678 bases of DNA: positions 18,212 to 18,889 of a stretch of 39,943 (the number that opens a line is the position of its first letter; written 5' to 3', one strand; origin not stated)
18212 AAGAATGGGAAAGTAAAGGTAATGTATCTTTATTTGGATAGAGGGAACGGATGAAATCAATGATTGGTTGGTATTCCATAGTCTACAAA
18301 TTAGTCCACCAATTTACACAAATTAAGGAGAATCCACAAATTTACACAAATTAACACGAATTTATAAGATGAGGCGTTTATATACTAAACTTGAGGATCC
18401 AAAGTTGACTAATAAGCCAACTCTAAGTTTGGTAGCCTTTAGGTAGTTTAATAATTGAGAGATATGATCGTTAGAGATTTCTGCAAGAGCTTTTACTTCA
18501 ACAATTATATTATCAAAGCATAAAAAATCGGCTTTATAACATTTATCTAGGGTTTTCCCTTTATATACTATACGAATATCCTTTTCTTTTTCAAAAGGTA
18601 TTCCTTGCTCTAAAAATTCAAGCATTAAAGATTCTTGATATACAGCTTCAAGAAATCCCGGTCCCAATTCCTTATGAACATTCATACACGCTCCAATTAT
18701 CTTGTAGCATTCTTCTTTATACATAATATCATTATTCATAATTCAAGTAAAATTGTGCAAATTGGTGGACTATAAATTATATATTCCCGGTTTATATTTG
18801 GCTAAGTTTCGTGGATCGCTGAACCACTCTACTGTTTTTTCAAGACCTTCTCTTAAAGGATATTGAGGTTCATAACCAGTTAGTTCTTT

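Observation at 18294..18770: GxxExxY nuclease-fold gene enclosed by inverted phased-motif arrays (REPtron-like unit)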

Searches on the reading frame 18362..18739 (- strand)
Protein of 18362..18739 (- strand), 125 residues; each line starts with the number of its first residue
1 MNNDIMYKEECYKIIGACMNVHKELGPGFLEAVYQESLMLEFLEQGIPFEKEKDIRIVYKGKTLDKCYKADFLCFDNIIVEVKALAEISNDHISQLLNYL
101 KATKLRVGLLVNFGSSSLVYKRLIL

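Call 8: search_protein_families(library=pfam, proteins=[window:18362-18739:-])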
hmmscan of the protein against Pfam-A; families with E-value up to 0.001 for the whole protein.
window:18362-18739:- (125 aa): 1 family
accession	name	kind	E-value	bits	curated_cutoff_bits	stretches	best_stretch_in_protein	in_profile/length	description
PF13366.12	PDDEXK_3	-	1.6e-40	138.5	22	1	9-117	2-111/117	PD-(D/E)XK nuclease superfamily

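Call 12: search_protein_families(library=ncbifam, proteins=[window:18362-18739:-])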
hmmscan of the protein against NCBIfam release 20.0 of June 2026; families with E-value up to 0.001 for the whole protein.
window:18362-18739:- (125 aa): 1 family
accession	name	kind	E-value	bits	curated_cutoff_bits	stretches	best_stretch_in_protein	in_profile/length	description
TIGR04256.1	GxxExxY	subfamily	4.1e-44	149.7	35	1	10-124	2-116/116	GxxExxY protein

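Call 13: find_homologous_proteins(query=window:18362-18739:-)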
Query window:18362-18739:- (125 aa): 3686 proteins with E <= 0.001 among 3693 candidates; the best 120 are listed.
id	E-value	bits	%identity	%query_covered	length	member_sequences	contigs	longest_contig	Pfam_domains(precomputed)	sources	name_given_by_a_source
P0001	5.4e-76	270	100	100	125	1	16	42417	PF13366.13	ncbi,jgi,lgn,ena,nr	ncbi:MAG: GxxExxY protein [Actinomycetota bacterium]|nr:GxxExxY protein [Actinomycetota bacterium]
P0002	8.8e-75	267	98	100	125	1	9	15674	PF13366.13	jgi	jgi:GxxExxY protein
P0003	4.2e-74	264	98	100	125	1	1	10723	PF13366.13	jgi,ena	jgi:GxxExxY protein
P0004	8.0e-74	263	97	100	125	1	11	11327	PF13366.13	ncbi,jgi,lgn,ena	-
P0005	9.8e-74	263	97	100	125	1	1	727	PF13366.13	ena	-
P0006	3.5e-73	261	96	100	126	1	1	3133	PF13366.13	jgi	-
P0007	3.9e-73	261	96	100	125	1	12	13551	PF13366.13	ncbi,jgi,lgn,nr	ncbi:MAG: GxxExxY protein [Caldisericia bacterium]|jgi:GxxExxY protein|nr:GxxExxY protein [Caldiseri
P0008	9.3e-73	260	96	100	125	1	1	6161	PF13366.13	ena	-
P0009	1.6e-72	259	95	100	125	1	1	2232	PF13366.13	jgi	-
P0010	3.0e-72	258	96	100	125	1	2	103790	PF13366.13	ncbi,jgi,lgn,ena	ncbi:MAG: GxxExxY protein [Candidatus Cloacimonadaceae bacterium]|jgi:GxxExxY protein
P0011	5.3e-72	258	95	100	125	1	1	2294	PF13366.13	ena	-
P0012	3.2e-70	252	93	100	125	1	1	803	PF13366.13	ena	-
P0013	5.5e-70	251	93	100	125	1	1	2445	PF13366.13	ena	-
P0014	2.4e-69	249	94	100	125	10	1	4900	PF13366.13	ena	-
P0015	8.3e-69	247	90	100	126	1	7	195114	PF13366.13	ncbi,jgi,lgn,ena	-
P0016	7.2e-68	244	89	100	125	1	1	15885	PF13366.13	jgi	-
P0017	1.2e-67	244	89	100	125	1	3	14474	PF13366.13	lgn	-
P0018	1.6e-67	243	89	100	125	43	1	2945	PF13366.13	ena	-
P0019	7.1e-67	241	88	100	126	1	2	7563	PF13366.13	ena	-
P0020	1.2e-66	240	88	100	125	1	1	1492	PF13366.13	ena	-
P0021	1.2e-66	240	89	100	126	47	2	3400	PF13366.13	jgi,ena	-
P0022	1.4e-66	240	87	100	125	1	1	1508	PF13366.13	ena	-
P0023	2.9e-66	239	86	100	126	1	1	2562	PF13366.13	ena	-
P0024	3.1e-66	239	89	100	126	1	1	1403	PF13366.13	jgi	-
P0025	3.2e-66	239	87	100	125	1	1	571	PF13366.13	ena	-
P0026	5.4e-66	238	86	100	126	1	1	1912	PF13366.13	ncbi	-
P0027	6.5e-66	238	87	100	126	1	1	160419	PF13366.13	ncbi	-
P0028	9.9e-66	237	86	100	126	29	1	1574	PF13366.13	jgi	-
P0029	1.1e-65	237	89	100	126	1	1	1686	PF13366.13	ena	-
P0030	1.2e-65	237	87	100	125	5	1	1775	PF13366.13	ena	-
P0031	1.3e-65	237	88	100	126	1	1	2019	PF13366.13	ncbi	-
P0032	1.4e-65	237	87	100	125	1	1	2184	PF13366.13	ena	-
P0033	1.5e-65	237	87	100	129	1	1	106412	PF13366.13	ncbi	-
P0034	1.5e-65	237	86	100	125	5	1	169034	PF13366.13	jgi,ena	-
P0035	1.5e-65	237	86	100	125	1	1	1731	PF13366.13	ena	-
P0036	1.6e-65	237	86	100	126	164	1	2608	PF13366.13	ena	-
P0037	1.9e-65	236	87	100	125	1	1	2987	PF13366.13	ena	-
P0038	1.9e-65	236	87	100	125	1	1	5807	PF13366.13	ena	-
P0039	2.0e-65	236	88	100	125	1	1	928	PF13366.13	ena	-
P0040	2.1e-65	236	87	100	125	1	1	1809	PF13366.13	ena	-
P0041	2.5e-65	236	87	100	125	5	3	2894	PF13366.13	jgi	-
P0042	2.6e-65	236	85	100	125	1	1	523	PF13366.13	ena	-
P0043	2.7e-65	236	88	100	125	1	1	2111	PF13366.13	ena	-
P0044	4.4e-65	235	86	100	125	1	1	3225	PF13366.13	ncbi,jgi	jgi:GxxExxY protein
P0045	4.9e-65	235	87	100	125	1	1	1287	PF13366.13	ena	-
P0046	5.0e-65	235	86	100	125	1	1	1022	PF13366.13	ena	-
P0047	5.1e-65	235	86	100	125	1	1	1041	PF13366.13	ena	-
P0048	5.1e-65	235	87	100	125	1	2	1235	PF13366.13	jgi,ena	-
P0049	5.2e-65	235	87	100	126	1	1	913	PF13366.13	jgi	-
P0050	5.2e-65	235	87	100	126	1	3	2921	PF13366.13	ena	-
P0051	6.4e-65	235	88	100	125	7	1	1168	PF13366.13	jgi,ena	-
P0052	6.5e-65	235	86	100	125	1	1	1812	PF13366.13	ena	-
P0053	7.2e-65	235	86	100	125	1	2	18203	PF13366.13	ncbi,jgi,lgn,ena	jgi:GxxExxY protein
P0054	1.6e-64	233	86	100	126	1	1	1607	PF13366.13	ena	-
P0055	2.0e-64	233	86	100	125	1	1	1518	PF13366.13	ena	-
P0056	4.5e-64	232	86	100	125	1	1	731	PF13366.13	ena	-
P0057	2.0e-63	230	86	100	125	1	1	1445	PF13366.13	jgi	-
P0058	4.9e-63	229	85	100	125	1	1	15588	PF13366.13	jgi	-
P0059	6.2e-63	228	85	100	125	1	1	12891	PF13366.13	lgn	-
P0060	6.6e-63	228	85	100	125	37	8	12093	PF13366.13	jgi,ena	-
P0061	2.5e-62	226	84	100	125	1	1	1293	PF13366.13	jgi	-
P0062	3.8e-62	226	83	100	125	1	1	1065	PF13366.13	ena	-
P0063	4.4e-62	226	83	98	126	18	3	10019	PF13366.13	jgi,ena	-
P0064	7.0e-62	225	83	100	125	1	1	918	PF13366.13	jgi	-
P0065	8.9e-62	225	83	100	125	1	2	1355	PF13366.13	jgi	-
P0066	9.1e-62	225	83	100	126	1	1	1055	PF13366.13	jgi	-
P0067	1.1e-61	224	81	98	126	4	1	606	PF13366.13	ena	-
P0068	1.3e-61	224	83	98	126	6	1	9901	PF13366.13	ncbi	-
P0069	3.7e-61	223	81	99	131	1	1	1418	PF13366.13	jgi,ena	-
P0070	5.8e-61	222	98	86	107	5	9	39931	PF13366.13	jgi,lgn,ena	-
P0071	2.3e-58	214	80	98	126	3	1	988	PF13366.13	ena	-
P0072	6.9e-57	209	79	96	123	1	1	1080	PF13366.13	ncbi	-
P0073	2.3e-55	204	90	86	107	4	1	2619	PF13366.13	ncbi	-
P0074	1.2e-54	202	88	86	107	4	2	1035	PF13366.13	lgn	-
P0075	6.4e-54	199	87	86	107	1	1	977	PF13366.13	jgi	-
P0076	1.5e-53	198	86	86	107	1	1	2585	PF13366.13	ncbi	-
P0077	3.8e-53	197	86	86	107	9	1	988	PF13366.13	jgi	-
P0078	5.1e-53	196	85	86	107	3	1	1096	PF13366.13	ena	-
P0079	1.7e-52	195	87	86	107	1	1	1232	PF13366.13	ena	-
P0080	2.7e-50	188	84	86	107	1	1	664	PF13366.13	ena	-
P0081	1.8e-48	182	81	86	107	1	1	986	PF13366.13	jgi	-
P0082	2.0e-48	182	65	97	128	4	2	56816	PF13366.13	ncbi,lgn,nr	ncbi:MAG: GxxExxY protein [Candidatus Cloacimonetes bacterium]|nr:GxxExxY protein [Candidatus Cloaci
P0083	3.0e-48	181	82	86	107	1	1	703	PF13366.13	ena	-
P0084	1.1e-47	179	69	97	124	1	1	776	PF13366.13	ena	-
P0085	3.1e-47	178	66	97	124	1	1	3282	PF13366.13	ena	-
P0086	4.1e-47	177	85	78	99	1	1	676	PF13366.13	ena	-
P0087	7.3e-47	176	66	98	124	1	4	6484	PF13366.13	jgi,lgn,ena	-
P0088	8.2e-47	176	66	97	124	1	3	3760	PF13366.13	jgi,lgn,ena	-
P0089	9.0e-47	176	65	98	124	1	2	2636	PF13366.13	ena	-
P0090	1.1e-46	176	63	98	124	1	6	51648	PF13366.13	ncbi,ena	-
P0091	1.2e-46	176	65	98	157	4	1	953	PF13366.13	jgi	-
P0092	1.3e-46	176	63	98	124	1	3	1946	PF13366.13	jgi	-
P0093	1.5e-46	175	65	98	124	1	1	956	PF13366.13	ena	-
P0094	3.2e-46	174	64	100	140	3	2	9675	PF13366.13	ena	-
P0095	3.9e-46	174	65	98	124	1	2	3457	PF13366.13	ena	-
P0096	4.1e-46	174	65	97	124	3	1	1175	PF13366.13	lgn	-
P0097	4.7e-46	174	65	98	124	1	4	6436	PF13366.13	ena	-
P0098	6.8e-46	173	63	98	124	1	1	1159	PF13366.13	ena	-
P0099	9.2e-46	173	70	97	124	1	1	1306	PF13366.13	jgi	-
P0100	9.2e-46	173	64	98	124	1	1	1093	PF13366.13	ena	-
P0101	1.1e-45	173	65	97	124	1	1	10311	PF13366.13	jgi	jgi:GxxExxY protein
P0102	1.2e-45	173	65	99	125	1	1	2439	PF13366.13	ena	-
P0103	2.4e-45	172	64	98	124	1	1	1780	PF13366.13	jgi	-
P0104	2.4e-45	172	65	98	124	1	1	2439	PF13366.13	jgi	-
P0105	4.0e-45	171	64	98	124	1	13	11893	PF13366.13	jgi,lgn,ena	jgi:GxxExxY protein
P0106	4.1e-45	171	61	98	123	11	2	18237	PF13366.13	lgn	-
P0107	4.5e-45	171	63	98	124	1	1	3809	PF13366.13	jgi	jgi:GxxExxY protein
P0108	4.8e-45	171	64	97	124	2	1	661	PF13366.13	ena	-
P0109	5.1e-45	171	62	98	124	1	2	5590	PF13366.13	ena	-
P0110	6.0e-45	170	61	99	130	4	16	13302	PF13366.13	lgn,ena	-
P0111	6.9e-45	170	62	98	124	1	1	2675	PF13366.13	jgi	jgi:GxxExxY protein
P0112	7.4e-45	170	61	99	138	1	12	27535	PF13366.13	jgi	jgi:GxxExxY protein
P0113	7.4e-45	170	61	99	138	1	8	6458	PF13366.13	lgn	-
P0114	7.5e-45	170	65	97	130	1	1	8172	PF13366.13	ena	-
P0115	8.0e-45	170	66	98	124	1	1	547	PF13366.13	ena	-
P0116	8.1e-45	170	64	99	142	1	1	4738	PF13366.13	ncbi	-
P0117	8.2e-45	170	61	98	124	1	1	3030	PF13366.13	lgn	-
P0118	8.9e-45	170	62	98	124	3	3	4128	PF13366.13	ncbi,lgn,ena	-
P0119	9.0e-45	170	67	97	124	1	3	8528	PF13366.13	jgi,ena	-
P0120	9.8e-45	170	65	99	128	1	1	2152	PF13366.13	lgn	-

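Call 14: find_encoding_contigs(protein=P0001, flank=4000, max_places=10)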
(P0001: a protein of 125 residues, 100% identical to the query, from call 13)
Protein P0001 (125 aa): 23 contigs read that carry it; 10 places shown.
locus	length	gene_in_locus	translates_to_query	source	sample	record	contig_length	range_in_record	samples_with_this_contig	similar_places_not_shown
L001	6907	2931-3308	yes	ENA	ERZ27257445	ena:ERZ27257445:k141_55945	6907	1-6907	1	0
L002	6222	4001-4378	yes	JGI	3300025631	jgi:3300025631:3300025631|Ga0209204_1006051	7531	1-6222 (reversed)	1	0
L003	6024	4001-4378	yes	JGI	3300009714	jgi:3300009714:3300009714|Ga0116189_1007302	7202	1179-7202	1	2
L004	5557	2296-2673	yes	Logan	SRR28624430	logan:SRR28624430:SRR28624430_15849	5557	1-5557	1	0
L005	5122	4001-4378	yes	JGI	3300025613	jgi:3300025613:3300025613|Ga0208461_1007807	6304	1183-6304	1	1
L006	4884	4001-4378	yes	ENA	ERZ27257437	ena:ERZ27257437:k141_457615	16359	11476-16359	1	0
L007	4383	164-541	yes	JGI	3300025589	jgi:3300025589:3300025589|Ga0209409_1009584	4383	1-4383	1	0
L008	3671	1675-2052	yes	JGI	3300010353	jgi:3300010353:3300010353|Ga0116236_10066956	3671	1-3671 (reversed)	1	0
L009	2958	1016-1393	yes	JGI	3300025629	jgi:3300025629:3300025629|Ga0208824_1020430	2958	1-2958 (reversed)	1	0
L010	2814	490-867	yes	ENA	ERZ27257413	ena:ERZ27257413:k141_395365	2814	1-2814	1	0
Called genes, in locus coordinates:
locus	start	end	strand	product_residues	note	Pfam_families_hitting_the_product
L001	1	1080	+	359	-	?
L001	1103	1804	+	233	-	PF00483:NTP_transferase, PF12804:NTP_transf_3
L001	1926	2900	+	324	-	PF01073:3Beta_HSD, PF01370:Epimerase, PF02719:Polysacc_synt_2, PF04321:RmlD_sub_bind, PF05368:NmrA, PF07993:NAD_binding_4, PF13460:NAD_binding_10, PF16363:GDP_Man_Dehyd, +1 more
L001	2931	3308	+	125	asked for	PF13366:PDDEXK_3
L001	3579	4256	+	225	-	PF02585:PIG-L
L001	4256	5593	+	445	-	PF00534:Glycos_transf_1, PF13692:Glyco_trans_1_4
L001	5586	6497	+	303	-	PF25084:LbH_EIF2B (weak), PF25087:GMPPB_C (weak), PF14602:Hexapep_2 (faint), PF00132:Hexapep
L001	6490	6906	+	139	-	?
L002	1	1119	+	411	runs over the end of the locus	PF00278:Orn_DAP_Arg_deC (weak), PF02784:Orn_Arg_deC_N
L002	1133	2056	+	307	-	PF01063:Aminotran_4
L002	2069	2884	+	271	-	PF03328:HpcH_HpaI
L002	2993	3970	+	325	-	PF01073:3Beta_HSD, PF01370:Epimerase, PF02719:Polysacc_synt_2, PF04321:RmlD_sub_bind, PF05368:NmrA, PF07993:NAD_binding_4, PF13460:NAD_binding_10, PF16363:GDP_Man_Dehyd, +1 more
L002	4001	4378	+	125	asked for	PF13366:PDDEXK_3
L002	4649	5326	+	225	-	PF02585:PIG-L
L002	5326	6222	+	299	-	?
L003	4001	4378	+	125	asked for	PF13366:PDDEXK_3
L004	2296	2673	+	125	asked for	PF13366:PDDEXK_3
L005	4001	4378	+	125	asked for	PF13366:PDDEXK_3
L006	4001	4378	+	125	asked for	PF13366:PDDEXK_3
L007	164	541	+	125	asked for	PF13366:PDDEXK_3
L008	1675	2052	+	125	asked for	PF13366:PDDEXK_3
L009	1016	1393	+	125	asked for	PF13366:PDDEXK_3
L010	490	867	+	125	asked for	PF13366:PDDEXK_3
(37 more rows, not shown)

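Call 29: find_related_loci(query=A1, collection=genome_contigs, flank=3000)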
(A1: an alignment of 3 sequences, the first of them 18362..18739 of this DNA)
Query A1 (125 aa) in genome_contigs; peptide patterns used: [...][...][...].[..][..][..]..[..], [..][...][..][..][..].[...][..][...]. (x = any residue, [..] = any of these).
599 stretches matched a pattern (row limit reached: there are more); 559 encode a relative of the query (tblastn E <= 1e-3); the best 80 are kept; 80 distinct loci.
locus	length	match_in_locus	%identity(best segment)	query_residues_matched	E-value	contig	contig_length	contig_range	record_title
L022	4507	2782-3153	61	1-124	3e-49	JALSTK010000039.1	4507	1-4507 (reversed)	MAG: Calditrichia bacterium isolate 356-308_metabat2_scaf2bin.103 356-308_scaffold_15186_c1, whole genome shotgun sequen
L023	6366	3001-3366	61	4-125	6e-48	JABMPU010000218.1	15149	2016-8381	MAG: Armatimonadota bacterium isolate bin.262 k141_7231514, whole genome shotgun sequence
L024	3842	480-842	61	4-124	8e-47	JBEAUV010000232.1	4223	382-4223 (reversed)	MAG: Bacteroidota bacterium isolate NASQAN2011_231_A_bin.6 scaffold_000838, whole genome shotgun sequence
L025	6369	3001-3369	61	2-124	2e-46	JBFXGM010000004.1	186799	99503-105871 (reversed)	MAG: Mangrovibacterium sp. isolate CA_2019_TPIn_163 NODE_268_length_186799_cov_6.974629_TPIn, whole genome shotgun seque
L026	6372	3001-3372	59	1-124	2e-46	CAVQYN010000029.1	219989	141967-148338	MAG: uncultured Chloroflexia bacterium isolate MFD00032.bin.2.221 genome assembly, contig: contig_67760, whole genome sh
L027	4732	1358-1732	57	1-125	5e-46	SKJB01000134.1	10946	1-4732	MAG: Limnochordia bacterium isolate CSBr16_88 CSBr16-6866, whole genome shotgun sequence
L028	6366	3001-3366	61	4-125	1e-45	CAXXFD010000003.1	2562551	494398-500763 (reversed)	MAG: Bacteroidales bacterium isolate 4c1f1197-ba28-441f-b5c2-3ffc506e3234 genome assembly, contig: contig_3, whole genom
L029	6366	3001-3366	61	4-125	8e-46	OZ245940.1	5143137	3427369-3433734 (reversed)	MAG: Bacteroidales bacterium isolate 16348817-e9c6-4614-bd1d-2438ea9eb1e5 genome assembly, chromosome: 1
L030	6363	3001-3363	55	4-124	1e-43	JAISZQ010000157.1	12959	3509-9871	MAG: Spirochaetaceae bacterium isolate Nc350_bin98 k119_2495355, whole genome shotgun sequence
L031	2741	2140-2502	56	4-124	5e-43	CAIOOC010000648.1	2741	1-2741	MAG: uncultured Bacteroidia bacterium isolate AM-lipid-01-D7_bin-0061 genome assembly, contig: bin-0061:648/931, whole g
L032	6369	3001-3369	55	4-125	5e-43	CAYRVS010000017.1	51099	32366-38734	MAG TPA_asm: uncultured Planctomycetaceae bacterium isolate binchicken_co311_245 genome assembly, contig: NODE_1159_leng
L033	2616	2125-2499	58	1-124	8e-43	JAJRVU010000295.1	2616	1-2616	MAG: Planctomycetota bacterium isolate Dive96_bin10.66 k141_2902066, whole genome shotgun sequence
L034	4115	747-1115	52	3-125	2e-41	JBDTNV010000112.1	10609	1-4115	MAG: Ignavibacteria bacterium isolate cluster3_bin.159 NODE_28215_length_10609_cov_7.581770, whole genome shotgun sequen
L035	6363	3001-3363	57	3-123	5e-41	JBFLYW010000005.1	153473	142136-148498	MAG: Bacteroidota bacterium isolate MAG095 MAG095_5, whole genome shotgun sequence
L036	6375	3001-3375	52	1-125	3e-41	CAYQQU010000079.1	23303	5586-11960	MAG TPA_asm: uncultured Saprospiraceae bacterium isolate SRP141376_co3_105 genome assembly, contig: NODE_5828_length_233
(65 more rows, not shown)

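Call 37: search_solved_structures(query=window:18362-18739:-, max_evalue=1, show_alignments=2)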
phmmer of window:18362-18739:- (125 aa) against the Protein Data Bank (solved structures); distinct sequences matched with E-value up to 1: 5.
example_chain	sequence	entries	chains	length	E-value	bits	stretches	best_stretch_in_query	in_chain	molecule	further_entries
2c46_A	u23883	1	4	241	0.057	17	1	85-122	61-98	MRNA CAPPING ENZYME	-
8p4a_M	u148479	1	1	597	0.17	15.5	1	85-122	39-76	mRNA-capping enzyme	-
8p4b_M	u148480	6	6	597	0.17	15.5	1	85-122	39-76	mRNA-capping enzyme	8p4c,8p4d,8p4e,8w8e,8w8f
1i9s_A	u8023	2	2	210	0.33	14.6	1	85-122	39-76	MRNA CAPPING ENZYME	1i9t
1m0d_A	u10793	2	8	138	0.35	14.5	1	39-109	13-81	Endodeoxyribonuclease I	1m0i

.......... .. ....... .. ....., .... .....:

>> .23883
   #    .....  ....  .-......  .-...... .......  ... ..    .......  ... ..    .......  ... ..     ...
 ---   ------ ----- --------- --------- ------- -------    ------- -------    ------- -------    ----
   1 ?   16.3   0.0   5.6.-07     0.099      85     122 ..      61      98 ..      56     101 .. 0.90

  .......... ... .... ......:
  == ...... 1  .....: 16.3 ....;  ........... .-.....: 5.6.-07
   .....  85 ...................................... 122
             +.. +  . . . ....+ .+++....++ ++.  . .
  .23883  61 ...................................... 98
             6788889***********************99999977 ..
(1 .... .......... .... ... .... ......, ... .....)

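Call 41: find_encoding_contigs(protein=P0015, flank=3000, max_places=6)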
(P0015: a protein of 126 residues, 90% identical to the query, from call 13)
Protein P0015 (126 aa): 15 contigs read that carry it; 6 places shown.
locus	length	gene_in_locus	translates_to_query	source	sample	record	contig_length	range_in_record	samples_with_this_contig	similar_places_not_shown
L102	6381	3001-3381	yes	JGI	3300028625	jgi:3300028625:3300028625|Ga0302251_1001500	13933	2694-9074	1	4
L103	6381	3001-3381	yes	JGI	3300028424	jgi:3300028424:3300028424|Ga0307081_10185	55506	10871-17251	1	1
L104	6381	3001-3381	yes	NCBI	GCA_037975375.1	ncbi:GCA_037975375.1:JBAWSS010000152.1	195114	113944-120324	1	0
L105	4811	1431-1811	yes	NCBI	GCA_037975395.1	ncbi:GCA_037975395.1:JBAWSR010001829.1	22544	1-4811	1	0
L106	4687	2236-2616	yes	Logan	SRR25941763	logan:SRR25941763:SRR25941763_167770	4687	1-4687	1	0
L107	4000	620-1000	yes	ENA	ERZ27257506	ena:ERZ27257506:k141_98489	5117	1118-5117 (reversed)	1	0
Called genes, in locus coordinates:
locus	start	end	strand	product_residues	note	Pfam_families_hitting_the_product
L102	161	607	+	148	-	-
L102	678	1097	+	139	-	PF05635:23S_rRNA_IVP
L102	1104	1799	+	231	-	PF00483:NTP_transferase, PF12804:NTP_transf_3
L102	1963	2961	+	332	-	PF01073:3Beta_HSD, PF01370:Epimerase, PF02719:Polysacc_synt_2, PF04321:RmlD_sub_bind, PF05368:NmrA, PF16363:GDP_Man_Dehyd, PF07993:NAD_binding_4, PF13460:NAD_binding_10, +1 more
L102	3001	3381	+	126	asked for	PF13366:PDDEXK_3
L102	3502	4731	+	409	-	PF02784:Orn_Arg_deC_N, PF00278:Orn_DAP_Arg_deC (weak)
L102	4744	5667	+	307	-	PF01063:Aminotran_4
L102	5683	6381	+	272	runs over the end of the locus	PF03328:HpcH_HpaI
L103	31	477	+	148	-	-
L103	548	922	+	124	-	PF05635:23S_rRNA_IVP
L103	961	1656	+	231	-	PF00483:NTP_transferase, PF12804:NTP_transf_3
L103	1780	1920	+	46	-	-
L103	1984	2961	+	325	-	PF01073:3Beta_HSD, PF01370:Epimerase, PF02719:Polysacc_synt_2, PF04321:RmlD_sub_bind, PF05368:NmrA, PF07993:NAD_binding_4, PF13460:NAD_binding_10, PF16363:GDP_Man_Dehyd, +1 more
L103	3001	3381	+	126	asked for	PF13366:PDDEXK_3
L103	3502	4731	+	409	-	PF02784:Orn_Arg_deC_N, PF00278:Orn_DAP_Arg_deC (weak)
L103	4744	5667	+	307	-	PF01063:Aminotran_4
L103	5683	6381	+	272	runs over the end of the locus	PF03328:HpcH_HpaI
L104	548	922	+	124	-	PF05635:23S_rRNA_IVP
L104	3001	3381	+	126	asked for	PF13366:PDDEXK_3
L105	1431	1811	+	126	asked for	PF13366:PDDEXK_3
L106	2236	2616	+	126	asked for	PF13366:PDDEXK_3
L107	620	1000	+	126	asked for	PF13366:PDDEXK_3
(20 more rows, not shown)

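Call 42: find_encoding_contigs(protein=P0034, flank=3000, max_places=4)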
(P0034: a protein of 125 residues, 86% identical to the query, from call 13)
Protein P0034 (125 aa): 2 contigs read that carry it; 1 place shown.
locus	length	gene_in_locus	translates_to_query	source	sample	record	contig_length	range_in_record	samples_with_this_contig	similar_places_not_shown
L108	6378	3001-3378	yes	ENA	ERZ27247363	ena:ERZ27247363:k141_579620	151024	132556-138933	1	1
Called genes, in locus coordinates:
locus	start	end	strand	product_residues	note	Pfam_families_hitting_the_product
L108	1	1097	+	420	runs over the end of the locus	PF00534:Glycos_transf_1, PF13692:Glyco_trans_1_4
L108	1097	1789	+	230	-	PF00483:NTP_transferase, PF12804:NTP_transf_3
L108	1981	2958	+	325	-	PF01073:3Beta_HSD, PF01370:Epimerase, PF02719:Polysacc_synt_2, PF04321:RmlD_sub_bind, PF05368:NmrA, PF07993:NAD_binding_4, PF13460:NAD_binding_10, PF16363:GDP_Man_Dehyd, +1 more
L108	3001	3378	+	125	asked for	PF13366:PDDEXK_3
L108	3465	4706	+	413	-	PF01041:DegT_DnrJ_EryC1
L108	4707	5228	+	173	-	PF13302:Acetyltransf_3, PF13420:Acetyltransf_4, PF00583:Acetyltransf_1, PF13523:Acetyltransf_8 (weak)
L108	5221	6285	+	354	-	PF02388:FemAB (faint), PF13480:Acetyltransf_6 (weak)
